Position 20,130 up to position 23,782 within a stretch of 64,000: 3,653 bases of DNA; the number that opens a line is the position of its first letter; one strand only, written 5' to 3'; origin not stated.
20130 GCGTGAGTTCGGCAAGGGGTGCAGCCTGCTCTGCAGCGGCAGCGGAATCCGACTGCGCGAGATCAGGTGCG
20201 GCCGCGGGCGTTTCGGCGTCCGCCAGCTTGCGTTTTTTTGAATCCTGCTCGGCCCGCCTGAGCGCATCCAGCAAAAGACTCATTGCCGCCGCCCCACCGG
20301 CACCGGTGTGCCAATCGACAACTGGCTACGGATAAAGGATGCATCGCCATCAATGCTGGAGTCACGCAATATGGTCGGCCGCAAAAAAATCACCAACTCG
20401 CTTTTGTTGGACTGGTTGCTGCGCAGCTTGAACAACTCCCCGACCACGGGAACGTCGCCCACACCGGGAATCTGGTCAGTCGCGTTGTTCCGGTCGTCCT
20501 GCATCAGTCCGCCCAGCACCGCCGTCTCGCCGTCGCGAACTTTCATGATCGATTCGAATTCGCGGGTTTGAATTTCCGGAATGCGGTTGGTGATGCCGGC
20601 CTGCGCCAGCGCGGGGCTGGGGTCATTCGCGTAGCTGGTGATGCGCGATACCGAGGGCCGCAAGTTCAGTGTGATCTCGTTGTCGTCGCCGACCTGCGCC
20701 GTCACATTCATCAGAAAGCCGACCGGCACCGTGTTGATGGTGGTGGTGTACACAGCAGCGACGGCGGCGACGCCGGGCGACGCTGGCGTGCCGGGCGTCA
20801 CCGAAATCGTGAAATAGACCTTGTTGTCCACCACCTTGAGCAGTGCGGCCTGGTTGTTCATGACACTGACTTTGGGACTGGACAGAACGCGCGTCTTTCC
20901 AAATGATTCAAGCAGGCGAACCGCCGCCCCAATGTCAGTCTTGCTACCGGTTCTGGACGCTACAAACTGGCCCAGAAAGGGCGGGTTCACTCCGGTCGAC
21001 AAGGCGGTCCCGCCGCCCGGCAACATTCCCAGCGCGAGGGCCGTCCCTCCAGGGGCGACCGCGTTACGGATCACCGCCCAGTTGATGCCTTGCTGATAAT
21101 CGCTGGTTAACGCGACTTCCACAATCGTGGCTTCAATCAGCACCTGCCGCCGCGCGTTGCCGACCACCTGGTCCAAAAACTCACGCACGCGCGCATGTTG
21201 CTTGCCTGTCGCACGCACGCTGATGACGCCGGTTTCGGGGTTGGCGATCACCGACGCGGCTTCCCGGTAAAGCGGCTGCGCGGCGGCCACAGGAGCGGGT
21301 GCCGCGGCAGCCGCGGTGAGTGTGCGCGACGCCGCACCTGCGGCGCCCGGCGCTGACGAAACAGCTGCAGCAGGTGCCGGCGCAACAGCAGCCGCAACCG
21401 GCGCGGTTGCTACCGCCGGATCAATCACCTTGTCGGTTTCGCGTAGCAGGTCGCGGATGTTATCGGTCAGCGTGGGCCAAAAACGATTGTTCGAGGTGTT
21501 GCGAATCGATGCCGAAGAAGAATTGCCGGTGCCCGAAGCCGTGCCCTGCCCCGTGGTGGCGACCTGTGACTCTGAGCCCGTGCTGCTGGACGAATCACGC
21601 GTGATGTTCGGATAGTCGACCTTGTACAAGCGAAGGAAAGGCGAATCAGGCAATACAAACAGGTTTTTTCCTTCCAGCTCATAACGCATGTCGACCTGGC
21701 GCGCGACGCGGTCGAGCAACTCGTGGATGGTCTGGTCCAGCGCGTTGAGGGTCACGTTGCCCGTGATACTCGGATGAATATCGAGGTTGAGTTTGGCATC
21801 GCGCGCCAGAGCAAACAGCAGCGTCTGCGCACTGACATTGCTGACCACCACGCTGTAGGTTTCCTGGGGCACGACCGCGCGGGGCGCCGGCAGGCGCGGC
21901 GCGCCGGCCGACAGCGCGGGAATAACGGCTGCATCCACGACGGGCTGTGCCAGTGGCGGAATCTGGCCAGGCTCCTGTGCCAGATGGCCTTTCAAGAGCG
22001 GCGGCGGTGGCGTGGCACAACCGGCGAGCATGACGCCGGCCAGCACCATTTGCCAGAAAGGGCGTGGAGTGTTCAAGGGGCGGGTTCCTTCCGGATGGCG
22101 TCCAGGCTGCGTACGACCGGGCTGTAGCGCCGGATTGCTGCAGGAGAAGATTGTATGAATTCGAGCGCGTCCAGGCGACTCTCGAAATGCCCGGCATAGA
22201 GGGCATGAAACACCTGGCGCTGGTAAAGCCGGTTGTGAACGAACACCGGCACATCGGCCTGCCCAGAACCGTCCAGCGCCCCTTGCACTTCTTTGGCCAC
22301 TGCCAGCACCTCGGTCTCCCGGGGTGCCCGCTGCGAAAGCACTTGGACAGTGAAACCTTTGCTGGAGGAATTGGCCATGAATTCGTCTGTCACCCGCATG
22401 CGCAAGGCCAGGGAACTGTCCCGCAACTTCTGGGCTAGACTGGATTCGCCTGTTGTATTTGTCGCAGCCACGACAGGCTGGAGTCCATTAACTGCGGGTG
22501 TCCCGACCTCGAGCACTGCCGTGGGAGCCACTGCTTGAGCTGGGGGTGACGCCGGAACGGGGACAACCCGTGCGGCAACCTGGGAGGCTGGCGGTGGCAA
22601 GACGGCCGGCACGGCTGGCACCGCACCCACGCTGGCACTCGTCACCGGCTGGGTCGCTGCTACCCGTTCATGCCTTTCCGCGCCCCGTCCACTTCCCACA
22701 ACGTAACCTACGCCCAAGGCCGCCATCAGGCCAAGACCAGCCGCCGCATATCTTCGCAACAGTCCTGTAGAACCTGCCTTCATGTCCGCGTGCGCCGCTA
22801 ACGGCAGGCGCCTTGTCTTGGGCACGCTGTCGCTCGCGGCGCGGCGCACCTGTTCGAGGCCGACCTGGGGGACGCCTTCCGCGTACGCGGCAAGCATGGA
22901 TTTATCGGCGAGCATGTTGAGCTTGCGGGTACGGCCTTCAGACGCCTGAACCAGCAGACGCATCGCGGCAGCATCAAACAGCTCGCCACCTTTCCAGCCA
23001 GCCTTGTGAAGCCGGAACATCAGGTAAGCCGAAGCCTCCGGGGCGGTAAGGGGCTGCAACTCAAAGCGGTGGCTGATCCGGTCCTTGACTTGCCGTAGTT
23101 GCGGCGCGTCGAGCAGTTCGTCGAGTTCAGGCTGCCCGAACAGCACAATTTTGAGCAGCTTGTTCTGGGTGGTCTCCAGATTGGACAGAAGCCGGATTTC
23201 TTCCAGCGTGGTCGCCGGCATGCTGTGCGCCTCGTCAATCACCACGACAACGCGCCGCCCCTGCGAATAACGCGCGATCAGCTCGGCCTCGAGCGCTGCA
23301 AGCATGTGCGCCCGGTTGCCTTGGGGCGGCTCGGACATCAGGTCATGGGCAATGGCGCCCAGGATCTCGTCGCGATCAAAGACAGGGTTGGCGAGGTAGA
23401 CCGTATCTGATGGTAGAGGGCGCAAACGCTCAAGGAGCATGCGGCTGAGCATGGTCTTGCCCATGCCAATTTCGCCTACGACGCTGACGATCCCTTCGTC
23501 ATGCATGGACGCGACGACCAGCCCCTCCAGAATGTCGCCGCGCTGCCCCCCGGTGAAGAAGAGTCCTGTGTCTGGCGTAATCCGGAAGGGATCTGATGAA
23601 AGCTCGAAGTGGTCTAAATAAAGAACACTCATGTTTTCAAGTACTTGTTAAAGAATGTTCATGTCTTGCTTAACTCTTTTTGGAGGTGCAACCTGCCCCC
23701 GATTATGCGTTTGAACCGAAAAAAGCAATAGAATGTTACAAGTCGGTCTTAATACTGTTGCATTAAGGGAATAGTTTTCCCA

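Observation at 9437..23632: MSHA-like pilus operon carrying its own miniature PrsK/PrsR-like two-component pair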

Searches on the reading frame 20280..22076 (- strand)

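Call 3: search_protein_families(library=pfam, proteins=[window:20280-22076:-], max_evalue=0.01)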
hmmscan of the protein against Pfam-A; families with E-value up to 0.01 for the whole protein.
window:20280-22076:- (598 aa): 3 families
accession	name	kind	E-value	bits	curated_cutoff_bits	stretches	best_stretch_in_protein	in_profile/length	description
PF00263.26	Secretin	-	3.8e-39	134.4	27.5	1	389-571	2-169/169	Bacterial type II and III secretion system protein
PF07655.18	Secretin_N_2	-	0.00015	22.6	23.4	1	161-213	14-79/91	Secretin N-terminal domain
PF03958.22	Secretin_N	-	0.0036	17.9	28.2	0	267-304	26-63/69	Bacterial type II/III secretion system short domain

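Call 4: search_protein_families(library=ncbifam, proteins=[window:20280-22076:-], max_evalue=0.01)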
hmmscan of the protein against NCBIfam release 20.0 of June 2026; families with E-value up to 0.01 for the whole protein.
window:20280-22076:- (598 aa): 9 families
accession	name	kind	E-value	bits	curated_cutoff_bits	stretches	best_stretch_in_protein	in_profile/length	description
TIGR02519.1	pilus_MshL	equivalog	3.5e-75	252.7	250.2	1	276-570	1-290/290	pilus (MSHA type) biogenesis protein MshL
TIGR02517.1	type_II_gspD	equivalog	2.7e-50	171.5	351.35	1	233-573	301-593/600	type II secretion system secretin GspD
TIGR02515.1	IV_pilus_PilQ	subfamily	3.4e-35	121.8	284.35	1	268-570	129-427/428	type IV pilus secretin PilQ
TIGR02516.1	type_III_yscC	equivalog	1.9e-27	95.9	238.45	1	267-571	194-462/463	type III secretion system outer membrane ring subunit SctC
NF010083.0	PRK13568.1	equivalog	3.5e-26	92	554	2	269-571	147-418/419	DNA uptake porin HofQ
NF042912.1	Amuc_1098_fam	equivalog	3.1e-23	81.8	750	2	432-569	644-795/805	Amuc_1098 family type IV pilus outer membrane protein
TIGR02520.1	pilus_B_mal_scr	equivalog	1.4e-20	73.3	287.65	1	273-568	236-512/513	PilN family type IVB pilus formation outer membrane protein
NF007851.2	PRK10560.1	exception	1.1e-15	57.3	598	1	275-570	145-409/412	DNA uptake porin HofQ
NF011873.0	PRK15346.1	equivalog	4.3e-15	55.4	524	1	276-565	238-488/499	EscC/YscC/HrcC family type III secretion system outer membrane ring protein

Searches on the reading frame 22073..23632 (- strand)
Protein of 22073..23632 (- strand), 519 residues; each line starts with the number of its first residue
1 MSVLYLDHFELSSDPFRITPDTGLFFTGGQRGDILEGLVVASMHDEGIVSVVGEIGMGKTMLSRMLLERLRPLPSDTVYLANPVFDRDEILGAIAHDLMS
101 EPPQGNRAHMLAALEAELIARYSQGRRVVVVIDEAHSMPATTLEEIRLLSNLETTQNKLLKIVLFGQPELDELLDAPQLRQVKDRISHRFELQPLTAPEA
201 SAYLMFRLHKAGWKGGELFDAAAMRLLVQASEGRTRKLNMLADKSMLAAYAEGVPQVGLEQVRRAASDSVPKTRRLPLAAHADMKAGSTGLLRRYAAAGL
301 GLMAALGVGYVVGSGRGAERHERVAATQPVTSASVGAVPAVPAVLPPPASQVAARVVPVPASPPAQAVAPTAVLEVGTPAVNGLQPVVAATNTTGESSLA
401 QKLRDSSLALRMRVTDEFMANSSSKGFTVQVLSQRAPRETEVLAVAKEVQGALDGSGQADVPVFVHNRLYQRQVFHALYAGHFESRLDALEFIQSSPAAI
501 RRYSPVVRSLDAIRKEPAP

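Call 3: search_protein_families(library=pfam, proteins=[window:22073-23632:-], max_evalue=0.01)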
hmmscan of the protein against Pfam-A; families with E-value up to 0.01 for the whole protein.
window:22073-23632:- (519 aa): 3 families
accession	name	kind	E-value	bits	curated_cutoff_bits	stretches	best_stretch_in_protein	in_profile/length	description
PF13401.12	AAA_22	-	2.8e-26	92.8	27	1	45-174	4-130/130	AAA domain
PF13191.12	AAA_16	-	3.5e-08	34.6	32.6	1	42-159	20-164/167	AAA ATPase domain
PF25201.1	nSTAND6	-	9e-05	23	27.7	1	39-138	11-113/148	Novel STAND NTPase 6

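Call 4: search_protein_families(library=ncbifam, proteins=[window:22073-23632:-], max_evalue=0.01)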
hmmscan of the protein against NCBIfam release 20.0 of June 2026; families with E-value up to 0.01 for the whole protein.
window:22073-23632:- (519 aa): 2 families
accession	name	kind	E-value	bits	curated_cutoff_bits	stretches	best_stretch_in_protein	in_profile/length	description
TIGR03015.1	pepcterm_ATPase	hypoth_equivalog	3.8e-55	187.2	324.5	1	4-264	1-261/269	XrtA/PEP-CTERM system-associated ATPase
NF033761.1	gliding_GltJ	equivalog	0.0055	15.8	450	1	237-398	320-478/671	adventurous gliding motility protein GltJ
